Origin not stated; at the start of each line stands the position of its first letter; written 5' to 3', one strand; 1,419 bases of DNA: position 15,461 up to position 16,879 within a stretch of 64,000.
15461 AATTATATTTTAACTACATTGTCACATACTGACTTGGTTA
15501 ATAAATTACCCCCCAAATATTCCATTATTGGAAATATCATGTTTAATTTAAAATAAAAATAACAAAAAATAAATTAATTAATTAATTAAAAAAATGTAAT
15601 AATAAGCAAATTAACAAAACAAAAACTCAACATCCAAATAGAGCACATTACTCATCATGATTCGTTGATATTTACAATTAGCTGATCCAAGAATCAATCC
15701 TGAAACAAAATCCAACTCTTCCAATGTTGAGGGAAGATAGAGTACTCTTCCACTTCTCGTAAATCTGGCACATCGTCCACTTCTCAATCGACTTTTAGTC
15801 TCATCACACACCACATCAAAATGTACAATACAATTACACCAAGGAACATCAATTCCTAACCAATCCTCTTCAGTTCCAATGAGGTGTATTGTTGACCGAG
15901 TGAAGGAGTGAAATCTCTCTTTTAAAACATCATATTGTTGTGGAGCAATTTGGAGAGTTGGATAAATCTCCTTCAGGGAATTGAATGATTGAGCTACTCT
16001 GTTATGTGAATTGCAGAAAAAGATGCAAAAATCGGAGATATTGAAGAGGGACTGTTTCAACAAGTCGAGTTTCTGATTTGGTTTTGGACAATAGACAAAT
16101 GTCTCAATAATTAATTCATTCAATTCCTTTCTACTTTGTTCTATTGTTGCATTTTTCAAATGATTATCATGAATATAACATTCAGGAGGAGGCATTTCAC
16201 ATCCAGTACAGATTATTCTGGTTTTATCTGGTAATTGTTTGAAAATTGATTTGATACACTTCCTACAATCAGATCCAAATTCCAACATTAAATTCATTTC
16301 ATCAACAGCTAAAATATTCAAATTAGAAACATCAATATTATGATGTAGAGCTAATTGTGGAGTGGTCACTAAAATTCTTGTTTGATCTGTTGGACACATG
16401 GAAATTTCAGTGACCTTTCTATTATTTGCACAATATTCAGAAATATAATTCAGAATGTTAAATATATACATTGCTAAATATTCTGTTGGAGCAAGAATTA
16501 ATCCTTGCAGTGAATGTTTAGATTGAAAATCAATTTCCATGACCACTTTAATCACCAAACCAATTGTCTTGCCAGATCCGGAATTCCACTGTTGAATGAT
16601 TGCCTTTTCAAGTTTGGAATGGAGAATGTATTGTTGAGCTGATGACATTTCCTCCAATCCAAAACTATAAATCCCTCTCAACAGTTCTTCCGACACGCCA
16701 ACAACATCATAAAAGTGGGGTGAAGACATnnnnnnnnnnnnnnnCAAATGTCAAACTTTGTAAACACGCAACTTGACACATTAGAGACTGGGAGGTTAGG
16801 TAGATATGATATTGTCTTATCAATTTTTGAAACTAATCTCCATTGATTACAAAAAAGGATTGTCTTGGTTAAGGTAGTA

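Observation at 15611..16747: eIF4A-derived paralog with DEAD replaced by DEMN and the SAT motif lost: likely catalytically dead pseudo-helicase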

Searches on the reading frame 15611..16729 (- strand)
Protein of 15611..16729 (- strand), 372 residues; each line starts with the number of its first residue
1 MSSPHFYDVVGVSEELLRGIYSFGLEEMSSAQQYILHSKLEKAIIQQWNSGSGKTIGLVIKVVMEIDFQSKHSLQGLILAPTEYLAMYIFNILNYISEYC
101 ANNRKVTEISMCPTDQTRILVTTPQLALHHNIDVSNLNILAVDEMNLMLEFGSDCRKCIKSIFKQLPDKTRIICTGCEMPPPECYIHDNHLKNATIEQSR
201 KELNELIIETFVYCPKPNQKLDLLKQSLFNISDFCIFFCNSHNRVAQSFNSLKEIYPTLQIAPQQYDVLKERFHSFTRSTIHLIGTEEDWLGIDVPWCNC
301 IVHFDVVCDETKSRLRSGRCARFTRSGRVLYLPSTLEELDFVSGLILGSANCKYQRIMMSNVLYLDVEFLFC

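Call 3: search_protein_families(library=pfam, proteins=[window:15611-16729:-], max_evalue=1)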
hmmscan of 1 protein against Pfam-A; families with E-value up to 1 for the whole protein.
window:15611-16729:- (372 aa): 2 families
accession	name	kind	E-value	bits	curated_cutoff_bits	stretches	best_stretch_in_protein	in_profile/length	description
PF00270.35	DEAD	-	8.4e-16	58.6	26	1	31-174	3-155/167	DEAD/DEAH box helicase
PF00271.37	Helicase_C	-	0.00026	21.6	23.5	1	220-323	2-109/110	Helicase conserved C-terminal domain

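Call 4: search_solved_structures(query=window:15611-16729:-, max_evalue=0.001, show_alignments=2)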
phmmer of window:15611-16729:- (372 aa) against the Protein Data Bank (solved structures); distinct sequences matched with E-value up to 0.001: 66 (the best 60 are shown).
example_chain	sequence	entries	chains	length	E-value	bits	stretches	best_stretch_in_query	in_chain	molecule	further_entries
7znj_A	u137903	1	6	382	3.1e-20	75.8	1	7-329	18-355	Eukaryotic initiation factor 4A-III, N-terminally processed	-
6qdv_7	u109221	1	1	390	3.3e-20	75.7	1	7-329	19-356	Eukaryotic initiation factor 4A-III, N-terminally processed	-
2hxy_A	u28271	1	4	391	3.3e-20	75.7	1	7-329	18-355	Probable ATP-dependent RNA helicase DDX48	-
2j0u_B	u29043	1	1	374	3.7e-20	75.5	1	7-329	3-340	ATP-DEPENDENT RNA HELICASE DDX48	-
2j0q_A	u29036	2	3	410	3.9e-20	75.5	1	7-329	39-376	ATP-DEPENDENT RNA HELICASE DDX48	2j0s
2xb2_A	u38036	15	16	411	4e-20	75.4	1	7-329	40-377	EUKARYOTIC INITIATION FACTOR 4A-III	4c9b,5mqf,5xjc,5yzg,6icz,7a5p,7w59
2hyi_C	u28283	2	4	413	4e-20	75.4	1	7-329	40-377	Probable ATP-dependent RNA helicase DDX48 | Eukaryotic initiation factor 4A-III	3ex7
2j0u_A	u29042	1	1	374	8.4e-20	74.4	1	7-328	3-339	ATP-DEPENDENT RNA HELICASE DDX48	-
1fuu_A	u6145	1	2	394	1.8e-18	70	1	7-330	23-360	YEAST INITIATION FACTOR 4A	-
2vso_A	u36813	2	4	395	1.8e-18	70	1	7-330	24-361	ATP-DEPENDENT RNA HELICASE EIF4A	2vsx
2zu6_A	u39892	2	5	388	3.8e-18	68.9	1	7-332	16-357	Eukaryotic initiation factor 4A-I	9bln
9dts_A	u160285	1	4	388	3.8e-18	68.9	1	7-332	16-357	Eukaryotic initiation factor 4A-I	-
6xki_A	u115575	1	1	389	3.8e-18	68.9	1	7-332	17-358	Eukaryotic initiation factor 4A-I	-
7ppz_B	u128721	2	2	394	4e-18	68.9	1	7-332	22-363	Eukaryotic initiation factor 4A-I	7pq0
5zc9_A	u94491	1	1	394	4e-18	68.8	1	7-332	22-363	Eukaryotic initiation factor 4A-I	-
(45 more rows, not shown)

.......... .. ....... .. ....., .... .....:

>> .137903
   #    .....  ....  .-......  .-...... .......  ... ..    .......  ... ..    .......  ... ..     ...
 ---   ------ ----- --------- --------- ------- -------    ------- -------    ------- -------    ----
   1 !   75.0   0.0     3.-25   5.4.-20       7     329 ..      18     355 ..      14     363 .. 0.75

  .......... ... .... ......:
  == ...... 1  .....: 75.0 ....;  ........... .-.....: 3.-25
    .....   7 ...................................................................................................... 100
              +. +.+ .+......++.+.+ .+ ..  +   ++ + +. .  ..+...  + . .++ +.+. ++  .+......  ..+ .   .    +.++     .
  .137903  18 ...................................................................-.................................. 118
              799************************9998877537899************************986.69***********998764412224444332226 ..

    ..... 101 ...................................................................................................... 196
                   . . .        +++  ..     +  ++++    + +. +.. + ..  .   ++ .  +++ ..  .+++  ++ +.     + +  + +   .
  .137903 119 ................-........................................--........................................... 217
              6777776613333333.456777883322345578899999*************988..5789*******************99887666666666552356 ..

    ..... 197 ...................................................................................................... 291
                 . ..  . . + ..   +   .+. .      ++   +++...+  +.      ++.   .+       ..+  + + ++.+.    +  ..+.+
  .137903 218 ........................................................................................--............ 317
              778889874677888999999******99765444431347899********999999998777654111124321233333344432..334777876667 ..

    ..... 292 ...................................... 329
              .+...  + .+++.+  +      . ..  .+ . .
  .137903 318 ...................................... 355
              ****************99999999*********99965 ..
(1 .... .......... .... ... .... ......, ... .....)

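Call 6: find_homologous_proteins(query=window:15611-16729:-)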
Query window:15611-16729:- (372 aa): 107 proteins with E <= 0.001 among 5121 candidates.
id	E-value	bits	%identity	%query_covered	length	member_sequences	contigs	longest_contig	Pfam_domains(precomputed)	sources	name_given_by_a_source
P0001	1.7e-193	661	100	77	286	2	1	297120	PF00270.36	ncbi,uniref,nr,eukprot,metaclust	ncbi:predicted protein [Naegleria gruberi]|uniref:Predicted protein n=1 Tax=Naegleria gruberi TaxID=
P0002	5.1e-92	327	45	99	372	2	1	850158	PF00270.36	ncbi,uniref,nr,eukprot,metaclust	ncbi:predicted protein [Naegleria gruberi]|uniref:ATP-dependent RNA helicase n=1 Tax=Naegleria grube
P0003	3.8e-89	317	46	94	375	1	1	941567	PF00270.36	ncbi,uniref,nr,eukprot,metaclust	ncbi:predicted protein [Naegleria gruberi]|uniref:ATP-dependent RNA helicase n=2 Tax=Naegleria grube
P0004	1.2e-53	201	46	60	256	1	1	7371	PF00270.36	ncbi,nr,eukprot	ncbi:predicted protein [Naegleria gruberi]|nr:uncharacterized protein NAEGRDRAFT_76775 [Naegleria gr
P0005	1.0e-26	112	28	93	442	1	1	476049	PF00270.36,PF00271.38,PF04851.22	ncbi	ncbi:hypothetical protein ABK040_013017 [Willaertia magna]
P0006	2.8e-21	94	29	91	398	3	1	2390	PF00270.36,PF00271.38,PF04851.22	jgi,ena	-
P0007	5.1e-21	93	28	91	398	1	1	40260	PF00270.36,PF00271.38,PF04851.22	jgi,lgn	jgi:translation initiation factor 4A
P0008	7.8e-21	93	27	91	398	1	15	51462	PF00270.36,PF00271.38,PF04851.22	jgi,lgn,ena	-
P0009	4.0e-20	90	30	87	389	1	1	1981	PF00270.36,PF00271.38,PF04851.22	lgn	-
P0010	1.5e-18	85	27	91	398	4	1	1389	PF00270.36,PF00271.38,PF04851.22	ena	-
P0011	2.6e-18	84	29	88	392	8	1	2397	PF00270.36,PF00271.38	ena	-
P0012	2.8e-18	84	28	90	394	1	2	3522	PF00270.36,PF00271.38,PF04851.22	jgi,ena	-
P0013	3.0e-18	84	27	85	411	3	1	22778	PF00270.36,PF00271.38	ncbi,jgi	jgi:translation initiation factor 4A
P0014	3.7e-18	84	28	90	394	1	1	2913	PF00270.36,PF00271.38,PF04851.22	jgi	-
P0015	3.8e-18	84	28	90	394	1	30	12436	PF00270.36,PF00271.38,PF04851.22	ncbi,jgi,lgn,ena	jgi:translation initiation factor 4A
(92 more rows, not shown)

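Call 10: list_cluster_members(proteins=[P0001, P0002, P0003, P0005])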
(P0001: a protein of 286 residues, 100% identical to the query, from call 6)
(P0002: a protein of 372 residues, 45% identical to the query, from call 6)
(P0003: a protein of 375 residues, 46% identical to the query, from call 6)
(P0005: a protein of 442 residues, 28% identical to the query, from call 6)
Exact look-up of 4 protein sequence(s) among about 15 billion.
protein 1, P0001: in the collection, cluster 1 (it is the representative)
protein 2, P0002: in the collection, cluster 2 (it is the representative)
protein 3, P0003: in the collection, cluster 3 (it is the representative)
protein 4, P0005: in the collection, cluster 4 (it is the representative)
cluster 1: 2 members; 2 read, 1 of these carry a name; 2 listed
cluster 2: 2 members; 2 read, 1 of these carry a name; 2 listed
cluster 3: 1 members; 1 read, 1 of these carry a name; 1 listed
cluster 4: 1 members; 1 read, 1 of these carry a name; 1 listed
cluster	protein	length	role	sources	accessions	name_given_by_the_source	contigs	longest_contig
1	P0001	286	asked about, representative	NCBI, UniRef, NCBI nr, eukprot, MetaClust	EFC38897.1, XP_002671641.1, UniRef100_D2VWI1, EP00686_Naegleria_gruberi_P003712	predicted protein [Naegleria gruberi] | Predicted protein n=1 Tax=Naegleria gruberi TaxID=5762 RepID=D2VWI1_NAEGR | uncharacterized protein NAEGRDRAFT_73388 [Naegleria gruberi]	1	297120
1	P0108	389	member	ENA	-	-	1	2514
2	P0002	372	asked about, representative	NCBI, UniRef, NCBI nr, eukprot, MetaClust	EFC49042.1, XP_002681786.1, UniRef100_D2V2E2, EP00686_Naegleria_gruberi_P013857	predicted protein [Naegleria gruberi] | ATP-dependent RNA helicase n=1 Tax=Naegleria gruberi TaxID=5762 RepID=D2V2E2_NAEGR | uncharacterized protein NAEGRDRAFT_46148 [Naegleria gruberi]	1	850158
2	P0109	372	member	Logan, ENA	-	-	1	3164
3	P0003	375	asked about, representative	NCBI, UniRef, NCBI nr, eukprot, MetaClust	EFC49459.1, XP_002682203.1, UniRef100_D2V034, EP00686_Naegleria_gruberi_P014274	predicted protein [Naegleria gruberi] | ATP-dependent RNA helicase n=2 Tax=Naegleria gruberi TaxID=5762 RepID=D2V034_NAEGR | uncharacterized protein NAEGRDRAFT_62154 [Naegleria gruberi]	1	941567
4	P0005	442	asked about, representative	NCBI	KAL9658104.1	hypothetical protein ABK040_013017 [Willaertia magna]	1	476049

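Call 13: find_encoding_contigs(protein=P0108, flank=3000)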
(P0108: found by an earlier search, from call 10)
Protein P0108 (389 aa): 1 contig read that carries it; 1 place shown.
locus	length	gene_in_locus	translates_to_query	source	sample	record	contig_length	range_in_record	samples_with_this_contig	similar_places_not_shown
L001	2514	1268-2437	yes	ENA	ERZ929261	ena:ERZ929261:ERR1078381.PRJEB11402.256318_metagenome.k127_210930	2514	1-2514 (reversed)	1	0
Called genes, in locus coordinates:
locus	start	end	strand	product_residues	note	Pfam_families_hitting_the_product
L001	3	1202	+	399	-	?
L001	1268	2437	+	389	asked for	PF00270:DEAD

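Call 14: find_encoding_contigs(protein=P0109, flank=3000)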
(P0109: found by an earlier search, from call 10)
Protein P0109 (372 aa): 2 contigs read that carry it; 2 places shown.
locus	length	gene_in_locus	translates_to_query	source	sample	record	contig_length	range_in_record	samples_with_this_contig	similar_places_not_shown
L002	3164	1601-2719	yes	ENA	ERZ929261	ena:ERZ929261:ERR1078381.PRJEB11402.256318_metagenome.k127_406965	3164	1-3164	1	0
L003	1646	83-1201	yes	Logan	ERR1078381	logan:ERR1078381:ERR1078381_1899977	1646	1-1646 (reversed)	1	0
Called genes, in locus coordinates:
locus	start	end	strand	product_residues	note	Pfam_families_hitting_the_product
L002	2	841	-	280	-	?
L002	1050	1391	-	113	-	-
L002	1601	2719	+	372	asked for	PF00270:DEAD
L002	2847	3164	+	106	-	?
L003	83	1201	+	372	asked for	PF00270:DEAD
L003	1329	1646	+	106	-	?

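Call 22: search_protein_representatives(alignment_id=A1)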
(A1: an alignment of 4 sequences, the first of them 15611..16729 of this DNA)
Query: 4 sequences, 382 profile positions. Proteins with E-value up to 0.001 (for the whole library): 23992; up to 1e-10: 9440; up to 1e-30: 151. The best 150 are listed.
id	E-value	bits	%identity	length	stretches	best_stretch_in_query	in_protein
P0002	1.3e-182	623.3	-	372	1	1-381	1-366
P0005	8.3e-165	564.7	-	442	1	2-371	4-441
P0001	1.6e-137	474.8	-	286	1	98-382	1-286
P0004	2.4e-118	411.8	-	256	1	5-258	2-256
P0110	8.9e-83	294.7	-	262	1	33-278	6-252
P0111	8.9e-79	281.5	-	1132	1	6-381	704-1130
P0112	6.9e-53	196.3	-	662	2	5-340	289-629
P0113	1.5e-51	191.9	-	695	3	55-332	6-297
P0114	5.6e-48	180.1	-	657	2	5-340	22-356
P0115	8.2e-43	163.1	-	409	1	5-342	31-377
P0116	7.3e-42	160.0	-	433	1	5-340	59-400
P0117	3.7e-41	157.7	-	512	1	6-344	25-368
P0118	3.9e-41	157.6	-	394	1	5-340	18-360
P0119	6.4e-41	156.9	-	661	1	5-341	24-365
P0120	7.5e-41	156.7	-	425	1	5-345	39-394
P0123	5.6e-40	153.8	-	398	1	5-340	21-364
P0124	6.3e-40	153.6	-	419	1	5-340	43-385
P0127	2.4e-39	151.7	-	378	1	6-342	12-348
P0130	5.1e-38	147.4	-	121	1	284-380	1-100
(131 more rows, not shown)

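Call 24: list_cluster_members(proteins=[P0110, P0111, P0130])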
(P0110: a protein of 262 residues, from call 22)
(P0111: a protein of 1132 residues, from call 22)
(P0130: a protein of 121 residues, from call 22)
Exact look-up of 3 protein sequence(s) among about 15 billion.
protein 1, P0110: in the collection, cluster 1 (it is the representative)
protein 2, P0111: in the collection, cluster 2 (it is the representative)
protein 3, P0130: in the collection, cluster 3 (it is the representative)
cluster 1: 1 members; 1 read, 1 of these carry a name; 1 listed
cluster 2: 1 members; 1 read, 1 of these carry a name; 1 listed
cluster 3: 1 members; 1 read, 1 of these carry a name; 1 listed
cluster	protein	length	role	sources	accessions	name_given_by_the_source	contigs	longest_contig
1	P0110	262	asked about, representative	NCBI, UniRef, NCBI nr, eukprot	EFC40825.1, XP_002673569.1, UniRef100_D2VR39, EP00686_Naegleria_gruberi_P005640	predicted protein [Naegleria gruberi] | ATP-dependent RNA helicase n=1 Tax=Naegleria gruberi TaxID=5762 RepID=D2VR39_NAEGR | uncharacterized protein NAEGRDRAFT_71451 [Naegleria gruberi]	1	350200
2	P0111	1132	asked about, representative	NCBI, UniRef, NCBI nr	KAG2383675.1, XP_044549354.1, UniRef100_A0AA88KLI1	hypothetical protein C9374_004346 [Naegleria lovaniensis] | ATP-dependent RNA helicase n=1 Tax=Naegleria lovaniensis TaxID=51637 ... | uncharacterized protein C9374_004346 [Naegleria lovaniensis]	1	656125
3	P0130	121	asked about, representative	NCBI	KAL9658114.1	hypothetical protein ABK040_013027 [Willaertia magna]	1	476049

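Call 28: find_homologous_proteins(query=A4, max_evalue=1e-20)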
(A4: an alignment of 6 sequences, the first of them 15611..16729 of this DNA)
Query A4 (6 sequences) (372 aa, profile of the alignment): 119 proteins with E <= 1e-20 among 8000 candidates.
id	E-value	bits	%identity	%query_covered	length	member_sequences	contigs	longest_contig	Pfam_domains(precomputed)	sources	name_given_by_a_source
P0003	1.2e-171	589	46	94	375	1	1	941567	PF00270.36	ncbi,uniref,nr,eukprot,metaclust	ncbi:predicted protein [Naegleria gruberi]|uniref:ATP-dependent RNA helicase n=2 Tax=Naegleria grube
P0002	6.9e-170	583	45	99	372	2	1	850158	PF00270.36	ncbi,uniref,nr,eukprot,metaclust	ncbi:predicted protein [Naegleria gruberi]|uniref:ATP-dependent RNA helicase n=1 Tax=Naegleria grube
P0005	5.5e-143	495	28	93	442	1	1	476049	PF00270.36,PF00271.38,PF04851.22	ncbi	ncbi:hypothetical protein ABK040_013017 [Willaertia magna]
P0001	2.7e-122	427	100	77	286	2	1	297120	PF00270.36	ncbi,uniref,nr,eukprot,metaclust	ncbi:predicted protein [Naegleria gruberi]|uniref:Predicted protein n=1 Tax=Naegleria gruberi TaxID=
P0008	1.7e-49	187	27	91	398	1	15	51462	PF00270.36,PF00271.38,PF04851.22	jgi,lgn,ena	-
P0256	1.2e-46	177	28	86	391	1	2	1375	PF00270.36,PF00271.38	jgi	-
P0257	1.5e-46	177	27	81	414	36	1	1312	PF00270.36,PF00271.38,PF04851.22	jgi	-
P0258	1.8e-46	177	27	81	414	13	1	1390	PF00270.36,PF00271.38,PF04851.22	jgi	-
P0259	2.0e-46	177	31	86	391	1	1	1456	PF00270.36,PF00271.38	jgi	-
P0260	2.5e-46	176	29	86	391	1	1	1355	PF00270.36,PF00271.38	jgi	jgi:translation initiation factor 4A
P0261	3.3e-46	176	29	86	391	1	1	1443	PF00270.36,PF00271.38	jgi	-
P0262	5.5e-46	175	29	86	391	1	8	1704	PF00270.36,PF00271.38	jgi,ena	-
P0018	5.6e-46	175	28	90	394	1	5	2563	PF00270.36,PF00271.38,PF04851.22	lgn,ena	-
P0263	7.9e-46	175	26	86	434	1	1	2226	PF00270.36,PF00271.38,PF04851.22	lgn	-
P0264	9.3e-46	175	28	86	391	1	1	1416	PF00270.36,PF00271.38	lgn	-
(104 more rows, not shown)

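Call 29: predict_structure(alignment_id=A2)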
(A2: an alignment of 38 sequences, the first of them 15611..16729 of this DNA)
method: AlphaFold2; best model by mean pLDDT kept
length: 372 residues; sequences in the alignment: 38
mean_pLDDT: 82.0   pTM: 0.77
mean pLDDT of the five models: 82.0, 81.9, 81.9, 80.8, 80.3
residues with pLDDT >= 90: 137; 70-90: 163; 50-70: 54; < 50: 18
segments of 3 or more residues with pLDDT < 50: 358-372
pLDDT, mean of each block of 10 residues (from residue 1): 78 90 85 84 86 88 89 91 87 85 64 91 96 95 91 88 94 91 86 85 72 90 76 83 91 86 64 57 85 75 93 85 81 91 80 50 44 38
secondary structure, 60 per line:
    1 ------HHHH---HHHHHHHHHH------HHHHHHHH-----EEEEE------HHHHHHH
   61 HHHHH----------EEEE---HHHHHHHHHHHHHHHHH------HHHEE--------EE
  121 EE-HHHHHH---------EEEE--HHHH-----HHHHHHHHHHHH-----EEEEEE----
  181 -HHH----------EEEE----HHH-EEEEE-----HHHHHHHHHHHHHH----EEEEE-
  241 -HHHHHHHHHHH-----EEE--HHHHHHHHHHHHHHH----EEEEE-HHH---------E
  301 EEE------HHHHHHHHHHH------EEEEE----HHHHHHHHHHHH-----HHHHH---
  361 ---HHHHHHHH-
elements in order: H7-10 H14-23 H30-37 E43-47 H54-65 E76-79 H83-99 E119-122 H124-129 E139-142 H145-148 H154-165 E171-176 E195-198 E207-211 H217-230 E235-239 H242-252 E258-260 H263-277 E282-286 E300-303 H310-320 E327-331 H336-347 H353-357 H364-371

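Call 31: search_solved_structures(query=A4, max_evalue=1e-10)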
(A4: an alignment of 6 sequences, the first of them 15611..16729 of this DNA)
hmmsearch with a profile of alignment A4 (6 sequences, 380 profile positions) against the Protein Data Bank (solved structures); distinct sequences matched with E-value up to 1e-10: 134 (the best 60 are shown).
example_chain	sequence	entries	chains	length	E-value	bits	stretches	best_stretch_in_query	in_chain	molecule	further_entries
2zu6_A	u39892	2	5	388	4.5e-47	164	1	5-340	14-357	Eukaryotic initiation factor 4A-I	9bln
9dts_A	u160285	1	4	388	4.5e-47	164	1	5-340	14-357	Eukaryotic initiation factor 4A-I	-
6xki_A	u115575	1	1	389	4.6e-47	164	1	5-340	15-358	Eukaryotic initiation factor 4A-I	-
7ppz_B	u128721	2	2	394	4.8e-47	163.9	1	5-340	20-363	Eukaryotic initiation factor 4A-I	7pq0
5zc9_A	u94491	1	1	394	4.8e-47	163.9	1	5-340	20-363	Eukaryotic initiation factor 4A-I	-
6zmw_j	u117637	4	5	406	5.3e-47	163.8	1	5-340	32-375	Eukaryotic initiation factor 4A-I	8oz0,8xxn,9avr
3eiq_A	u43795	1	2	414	5.7e-47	163.7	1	5-340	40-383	Eukaryotic initiation factor 4A-I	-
8huj_A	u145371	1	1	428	6.4e-47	163.5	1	5-340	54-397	Eukaryotic initiation factor 4A-I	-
7znj_A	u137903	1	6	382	3.2e-45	157.9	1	6-338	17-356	Eukaryotic initiation factor 4A-III, N-terminally processed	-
6qdv_7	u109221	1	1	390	3.4e-45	157.8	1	6-338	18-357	Eukaryotic initiation factor 4A-III, N-terminally processed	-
2hxy_A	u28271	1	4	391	3.4e-45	157.8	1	6-338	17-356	Probable ATP-dependent RNA helicase DDX48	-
2j0q_A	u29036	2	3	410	4e-45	157.6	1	6-338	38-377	ATP-DEPENDENT RNA HELICASE DDX48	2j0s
2xb2_A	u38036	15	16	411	4.1e-45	157.6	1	6-338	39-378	EUKARYOTIC INITIATION FACTOR 4A-III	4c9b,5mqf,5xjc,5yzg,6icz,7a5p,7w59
2hyi_C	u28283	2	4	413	4.1e-45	157.6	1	6-338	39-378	Probable ATP-dependent RNA helicase DDX48 | Eukaryotic initiation factor 4A-III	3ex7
2j0u_B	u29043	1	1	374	1.4e-44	155.8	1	6-338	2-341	ATP-DEPENDENT RNA HELICASE DDX48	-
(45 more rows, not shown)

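Call 33: find_encoding_contigs(protein=P0002, flank=4000, max_places=3)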
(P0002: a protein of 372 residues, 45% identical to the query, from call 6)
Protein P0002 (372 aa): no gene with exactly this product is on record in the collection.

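Call 34: find_encoding_contigs(protein=P0110, flank=4000, max_places=3)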
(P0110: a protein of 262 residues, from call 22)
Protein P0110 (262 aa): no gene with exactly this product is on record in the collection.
